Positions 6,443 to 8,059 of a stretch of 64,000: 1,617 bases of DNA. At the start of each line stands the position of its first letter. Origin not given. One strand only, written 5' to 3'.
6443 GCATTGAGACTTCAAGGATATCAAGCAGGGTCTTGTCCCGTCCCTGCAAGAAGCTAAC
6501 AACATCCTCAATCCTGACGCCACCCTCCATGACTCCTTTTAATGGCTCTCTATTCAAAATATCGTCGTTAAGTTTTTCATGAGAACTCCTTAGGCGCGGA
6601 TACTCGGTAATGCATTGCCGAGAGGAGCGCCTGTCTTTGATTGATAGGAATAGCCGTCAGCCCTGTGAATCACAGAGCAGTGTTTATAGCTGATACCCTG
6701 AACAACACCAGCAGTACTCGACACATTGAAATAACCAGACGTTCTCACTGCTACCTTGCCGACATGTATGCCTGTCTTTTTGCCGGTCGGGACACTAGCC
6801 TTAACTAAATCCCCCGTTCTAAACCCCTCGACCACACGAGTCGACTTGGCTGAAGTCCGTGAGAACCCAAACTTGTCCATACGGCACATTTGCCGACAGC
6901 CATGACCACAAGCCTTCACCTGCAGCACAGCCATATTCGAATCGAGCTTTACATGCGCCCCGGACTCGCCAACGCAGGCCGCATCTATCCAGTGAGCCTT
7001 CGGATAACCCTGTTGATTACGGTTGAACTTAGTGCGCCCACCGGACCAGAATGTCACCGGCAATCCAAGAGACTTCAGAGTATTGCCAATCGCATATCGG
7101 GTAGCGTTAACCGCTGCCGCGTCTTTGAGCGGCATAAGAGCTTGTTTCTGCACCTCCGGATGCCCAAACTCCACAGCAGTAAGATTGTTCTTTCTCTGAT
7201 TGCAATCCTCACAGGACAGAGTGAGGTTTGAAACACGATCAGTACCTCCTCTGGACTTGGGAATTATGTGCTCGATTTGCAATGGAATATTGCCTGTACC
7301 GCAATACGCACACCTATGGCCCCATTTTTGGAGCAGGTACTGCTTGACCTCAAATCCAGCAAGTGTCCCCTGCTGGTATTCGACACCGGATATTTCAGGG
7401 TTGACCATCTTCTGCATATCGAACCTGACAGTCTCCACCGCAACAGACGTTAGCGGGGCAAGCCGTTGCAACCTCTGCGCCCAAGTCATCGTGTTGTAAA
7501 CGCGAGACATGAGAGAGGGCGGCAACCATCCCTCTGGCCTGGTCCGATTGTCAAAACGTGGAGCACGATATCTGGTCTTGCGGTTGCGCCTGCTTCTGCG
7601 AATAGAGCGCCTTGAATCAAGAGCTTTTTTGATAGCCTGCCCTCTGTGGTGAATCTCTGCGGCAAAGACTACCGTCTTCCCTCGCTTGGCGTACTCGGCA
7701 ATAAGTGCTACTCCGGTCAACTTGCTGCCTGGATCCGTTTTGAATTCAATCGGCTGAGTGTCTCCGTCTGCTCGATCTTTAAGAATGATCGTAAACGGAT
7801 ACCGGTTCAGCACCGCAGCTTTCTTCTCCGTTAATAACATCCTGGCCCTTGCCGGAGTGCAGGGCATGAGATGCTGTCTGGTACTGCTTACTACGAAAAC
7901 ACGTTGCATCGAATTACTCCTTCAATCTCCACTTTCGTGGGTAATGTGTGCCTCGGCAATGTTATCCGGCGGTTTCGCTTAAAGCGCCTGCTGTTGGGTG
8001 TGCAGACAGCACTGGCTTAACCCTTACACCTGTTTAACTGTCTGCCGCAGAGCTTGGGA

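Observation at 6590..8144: Standalone IscB (OMEGA nuclease) with structured upstream region, the likely omega-RNA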

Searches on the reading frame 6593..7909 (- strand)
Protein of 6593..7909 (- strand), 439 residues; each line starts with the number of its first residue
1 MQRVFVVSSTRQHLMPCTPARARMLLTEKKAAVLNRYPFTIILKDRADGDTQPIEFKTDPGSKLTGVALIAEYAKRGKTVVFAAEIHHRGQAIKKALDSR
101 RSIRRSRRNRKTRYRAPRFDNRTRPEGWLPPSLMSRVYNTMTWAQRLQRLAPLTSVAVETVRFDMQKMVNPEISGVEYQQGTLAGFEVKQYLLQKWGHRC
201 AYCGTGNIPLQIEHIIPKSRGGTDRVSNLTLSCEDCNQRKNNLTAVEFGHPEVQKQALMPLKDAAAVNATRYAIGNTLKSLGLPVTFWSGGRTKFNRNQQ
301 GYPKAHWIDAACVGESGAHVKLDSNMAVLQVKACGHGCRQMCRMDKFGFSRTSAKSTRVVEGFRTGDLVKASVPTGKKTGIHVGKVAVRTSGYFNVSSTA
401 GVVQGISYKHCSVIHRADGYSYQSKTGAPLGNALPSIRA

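Call 3: search_protein_families(library=pfam, proteins=[window:6593-7909:-], max_evalue=0.01)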
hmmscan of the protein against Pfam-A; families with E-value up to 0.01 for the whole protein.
window:6593-7909:- (439 aa): 4 families
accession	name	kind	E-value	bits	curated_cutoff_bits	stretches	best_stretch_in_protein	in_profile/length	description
PF14239.11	RRXRR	-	2.2e-71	239.7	25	1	4-181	1-174/174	RRXRR protein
PF01844.29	HNH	-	2.5e-12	47.2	21.4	1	200-242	1-46/47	HNH endonuclease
PF14279.12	HNH_5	-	1.8e-11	44.2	27.5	1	200-243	1-46/56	HNH endonuclease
PF13395.12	HNH_4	-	4.4e-08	33.4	22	1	210-245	18-53/54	HNH endonuclease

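Call 6: search_protein_families(library=ncbifam, proteins=[window:6593-7909:-], max_evalue=0.01)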
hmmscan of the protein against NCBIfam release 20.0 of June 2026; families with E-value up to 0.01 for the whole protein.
window:6593-7909:- (439 aa): 4 families
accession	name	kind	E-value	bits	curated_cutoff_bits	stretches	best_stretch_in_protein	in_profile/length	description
NF040563.1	guided_IscB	equivalog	6.4e-132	439.4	175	1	4-314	1-314/314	RNA-guided endonuclease IscB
NF049971.1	CRISPR_Cas9d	exception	1.9e-10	40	375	1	188-250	536-603/986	type II CRISPR RNA-guided endonuclease Cas9d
TIGR01865.2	cas_Csn1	equivalog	5.4e-08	31.5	100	1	191-255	567-638/1070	type II CRISPR RNA-guided endonuclease Cas9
TIGR02646.1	TIGR02646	subfamily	7.1e-05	22.9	52.15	1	187-250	14-81/144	retron system putative HNH endonuclease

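Call 7: search_solved_structures(query=window:6593-7909:-, max_evalue=0.001, show_alignments=2)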
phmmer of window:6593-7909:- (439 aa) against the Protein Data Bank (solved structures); distinct sequences matched with E-value up to 0.001: 19.
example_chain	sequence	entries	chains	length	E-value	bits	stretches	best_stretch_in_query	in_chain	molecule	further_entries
9k30_A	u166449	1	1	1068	1.1e-43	153.2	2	112-314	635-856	TbaIscB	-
11hr_A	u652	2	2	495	1.2e-32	116.9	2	111-317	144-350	IscB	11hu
11hx_A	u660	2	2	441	1.5e-32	116.6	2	112-316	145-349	IscB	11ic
7xht_A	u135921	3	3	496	3.8e-31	111.9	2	112-316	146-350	OgeuIscB | IscB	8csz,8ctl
7utn_D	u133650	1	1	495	4e-31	111.9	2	112-316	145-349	IscB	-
9liq_A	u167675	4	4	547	5.7e-31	111.4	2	112-317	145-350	Iscb | Iscb+Twin-Strep-tag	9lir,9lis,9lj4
9k2z_A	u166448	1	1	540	3.2e-22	82.5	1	4-315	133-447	HfmIscB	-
9k31_A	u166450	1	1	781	3.7e-16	62.6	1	120-316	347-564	YnpsCas9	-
8dmb_P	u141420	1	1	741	4.1e-16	62.4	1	3-170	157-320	Ubiquitin-like protein SMT3,IsrB protein,monomeric superfolder Green Fluorescent Protein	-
9nvu_P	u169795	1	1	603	4.3e-13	52.5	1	141-322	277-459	OrufIscB-REC-swap 49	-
9lgi_A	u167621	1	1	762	5.1e-09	39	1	129-250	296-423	HNH nuclease domain-containing protein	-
8w2s_A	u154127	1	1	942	1.7e-08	37.3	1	128-250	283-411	HNH nuclease domain-containing protein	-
9k32_A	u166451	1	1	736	2.9e-08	36.6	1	128-250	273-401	HNH nuclease domain-containing protein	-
8w2z_A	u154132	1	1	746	5.6e-08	35.6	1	128-250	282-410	HNH nuclease domain-containing protein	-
8zq9_B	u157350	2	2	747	5.6e-08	35.6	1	128-250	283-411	a protein | HNH nuclease domain-containing protein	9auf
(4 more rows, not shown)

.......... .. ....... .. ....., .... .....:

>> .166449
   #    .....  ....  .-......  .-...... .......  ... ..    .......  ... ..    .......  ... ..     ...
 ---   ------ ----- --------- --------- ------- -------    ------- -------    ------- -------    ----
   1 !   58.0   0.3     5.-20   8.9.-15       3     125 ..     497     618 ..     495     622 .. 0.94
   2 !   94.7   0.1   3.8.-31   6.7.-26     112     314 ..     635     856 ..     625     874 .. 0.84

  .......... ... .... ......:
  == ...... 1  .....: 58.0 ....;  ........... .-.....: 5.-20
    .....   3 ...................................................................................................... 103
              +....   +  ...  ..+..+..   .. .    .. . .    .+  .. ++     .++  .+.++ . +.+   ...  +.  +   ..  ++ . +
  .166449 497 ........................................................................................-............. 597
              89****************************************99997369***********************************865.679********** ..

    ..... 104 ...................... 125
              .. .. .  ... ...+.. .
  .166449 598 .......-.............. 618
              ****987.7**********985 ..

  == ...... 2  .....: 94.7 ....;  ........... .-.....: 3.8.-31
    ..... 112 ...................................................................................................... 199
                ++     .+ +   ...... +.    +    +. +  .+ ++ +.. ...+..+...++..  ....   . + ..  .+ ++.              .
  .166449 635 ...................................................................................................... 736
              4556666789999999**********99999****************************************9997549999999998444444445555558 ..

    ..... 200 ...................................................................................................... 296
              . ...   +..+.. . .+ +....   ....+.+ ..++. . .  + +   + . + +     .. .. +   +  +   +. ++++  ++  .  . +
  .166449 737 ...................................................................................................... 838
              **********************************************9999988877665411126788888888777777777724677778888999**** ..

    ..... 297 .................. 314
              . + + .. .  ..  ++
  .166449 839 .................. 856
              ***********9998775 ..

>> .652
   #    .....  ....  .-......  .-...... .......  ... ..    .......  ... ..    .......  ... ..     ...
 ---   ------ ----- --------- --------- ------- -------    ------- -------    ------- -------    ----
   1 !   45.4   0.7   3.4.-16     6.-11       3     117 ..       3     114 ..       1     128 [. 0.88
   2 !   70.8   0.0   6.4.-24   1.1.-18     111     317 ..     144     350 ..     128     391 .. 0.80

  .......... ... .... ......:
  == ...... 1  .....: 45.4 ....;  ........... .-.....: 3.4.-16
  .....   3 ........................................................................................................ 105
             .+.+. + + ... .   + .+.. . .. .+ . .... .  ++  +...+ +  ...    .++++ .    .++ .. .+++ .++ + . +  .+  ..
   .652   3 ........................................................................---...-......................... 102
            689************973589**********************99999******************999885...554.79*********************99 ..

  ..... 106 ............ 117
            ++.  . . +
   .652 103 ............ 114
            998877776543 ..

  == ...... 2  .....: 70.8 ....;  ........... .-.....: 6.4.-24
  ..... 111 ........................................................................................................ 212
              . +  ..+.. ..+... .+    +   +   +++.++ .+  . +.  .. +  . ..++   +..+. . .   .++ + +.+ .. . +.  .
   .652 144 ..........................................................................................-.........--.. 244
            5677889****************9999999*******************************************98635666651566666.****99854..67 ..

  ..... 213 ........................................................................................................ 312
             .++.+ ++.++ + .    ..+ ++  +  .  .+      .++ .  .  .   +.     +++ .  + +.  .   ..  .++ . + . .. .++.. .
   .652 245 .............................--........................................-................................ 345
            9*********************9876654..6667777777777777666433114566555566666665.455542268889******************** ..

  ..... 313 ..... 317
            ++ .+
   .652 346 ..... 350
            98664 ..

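Call 8: find_encoding_contigs(protein=window:6593-7909:-, flank=6000, max_places=10)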
Protein window:6593-7909:- (439 aa): no gene with exactly this product is on record in the collection.

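Call 9: find_related_loci(query=window:6593-7909:-, collection=genome_contigs, flank=4000)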
Query window:6593-7909:- (439 aa) in genome_contigs; peptide patterns used: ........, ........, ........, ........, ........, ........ (x = any residue, [..] = any of these).
71 stretches matched a pattern; 52 encode a relative of the query (tblastn E <= 1e-3); 52 distinct loci.
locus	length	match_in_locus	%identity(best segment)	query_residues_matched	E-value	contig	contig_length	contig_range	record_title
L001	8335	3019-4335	74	1-439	0e+0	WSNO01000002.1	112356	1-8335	MAG: Nitrospirae bacterium isolate X3_MaxBin.024 scaffold_94, whole genome shotgun sequence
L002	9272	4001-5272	61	1-425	3e-164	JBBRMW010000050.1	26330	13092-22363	MAG: Aggregatilineales bacterium isolate La1_metabat2.073 LA1C_B2.073_k141_729014L_26330_cov_11.0000, whole genome shotg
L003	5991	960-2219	60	1-422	2e-165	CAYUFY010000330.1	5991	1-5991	MAG TPA_asm: uncultured Anaerolineales bacterium isolate binchicken_co186_156 genome assembly, contig: NODE_19345_length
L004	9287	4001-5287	60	2-422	5e-160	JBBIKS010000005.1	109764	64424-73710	MAG: Nitrospirota bacterium isolate ESF170215_bin_191 NODE_52_length_109764_cov_19.273897, whole genome shotgun sequence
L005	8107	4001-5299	55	3-428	2e-147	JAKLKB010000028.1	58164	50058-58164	MAG: Myxococcota bacterium isolate MAG.451 MAG.451-scaffold_501, whole genome shotgun sequence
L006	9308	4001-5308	54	3-422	1e-144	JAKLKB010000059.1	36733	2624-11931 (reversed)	MAG: Myxococcota bacterium isolate MAG.451 MAG.451-scaffold_868, whole genome shotgun sequence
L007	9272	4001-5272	52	4-426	1e-142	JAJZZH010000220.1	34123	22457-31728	MAG: Bacillota bacterium isolate TL2-1.bin18 NODE_743_length_34123_cov_2.525444, whole genome shotgun sequence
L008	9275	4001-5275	53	1-422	1e-141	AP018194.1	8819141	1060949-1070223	Scytonema sp. HK-05 DNA, nearly complete genome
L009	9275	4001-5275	53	1-422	4e-141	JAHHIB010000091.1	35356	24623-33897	MAG: Scytonema hyalinum WJT4-NPBG1 scaffold_311_c1, whole genome shotgun sequence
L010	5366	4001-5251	54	5-422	8e-140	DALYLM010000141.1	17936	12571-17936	MAG TPA_asm: Coleofasciculaceae cyanobacterium CTOTU46674 NODE_292_length_17936_cov_24.009060, whole genome shotgun sequ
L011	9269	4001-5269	54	4-425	3e-138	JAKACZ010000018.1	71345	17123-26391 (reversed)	MAG: Bacillota bacterium isolate WH4.bin36 NODE_235_length_71345_cov_40.784408, whole genome shotgun sequence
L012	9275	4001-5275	53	1-422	2e-138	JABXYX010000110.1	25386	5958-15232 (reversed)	Brasilonema sp. CT11 contig151a, whole genome shotgun sequence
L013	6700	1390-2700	52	3-422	3e-134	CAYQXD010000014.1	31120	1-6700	MAG TPA_asm: uncultured Thiotrichaceae bacterium isolate SRP215229_co1_115 genome assembly, contig: NODE_774_length_3112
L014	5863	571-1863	50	4-426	5e-132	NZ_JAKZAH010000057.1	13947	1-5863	Marinobacter bryozoorum strain DSM 15401 scaffold57, whole genome shotgun sequence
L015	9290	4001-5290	53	4-422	4e-131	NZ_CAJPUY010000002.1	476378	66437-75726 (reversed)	Cupriavidus yeoncheonensis strain LMG 31506 isolate JCM 19890, whole genome shotgun sequence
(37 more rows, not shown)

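Call 24: find_related_loci(query=window:6593-7909:-, collection=metagenome_contigs, flank=3000)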
Query window:6593-7909:- (439 aa) in metagenome_contigs; peptide patterns used: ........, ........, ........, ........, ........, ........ (x = any residue, [..] = any of these).
107 stretches matched a pattern; 84 encode a relative of the query (tblastn E <= 1e-3); the best 80 are kept; 79 distinct loci.
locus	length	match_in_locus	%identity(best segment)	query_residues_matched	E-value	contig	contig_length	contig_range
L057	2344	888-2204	89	1-439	0e+0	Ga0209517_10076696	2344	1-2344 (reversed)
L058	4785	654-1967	82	1-438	0e+0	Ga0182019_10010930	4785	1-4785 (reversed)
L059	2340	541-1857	79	1-439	0e+0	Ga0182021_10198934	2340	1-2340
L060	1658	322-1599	63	1-428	0e+0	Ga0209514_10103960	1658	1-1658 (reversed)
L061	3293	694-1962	61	1-422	0e+0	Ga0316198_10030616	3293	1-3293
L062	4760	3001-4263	61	1-422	3e-173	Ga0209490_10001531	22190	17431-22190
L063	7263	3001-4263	62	3-429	8e-168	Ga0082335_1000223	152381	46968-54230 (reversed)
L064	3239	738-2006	57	1-424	6e-174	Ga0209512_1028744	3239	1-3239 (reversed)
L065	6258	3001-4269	57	1-424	1e-165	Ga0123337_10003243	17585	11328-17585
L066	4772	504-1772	57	1-424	4e-168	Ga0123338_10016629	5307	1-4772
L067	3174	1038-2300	59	1-422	5e-172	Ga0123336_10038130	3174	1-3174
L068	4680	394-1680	58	1-422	1e-157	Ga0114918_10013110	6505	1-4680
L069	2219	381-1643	55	1-422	3e-161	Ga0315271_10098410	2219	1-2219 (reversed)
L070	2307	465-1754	55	1-428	2e-157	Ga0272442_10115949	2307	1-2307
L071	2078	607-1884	55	3-422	9e-159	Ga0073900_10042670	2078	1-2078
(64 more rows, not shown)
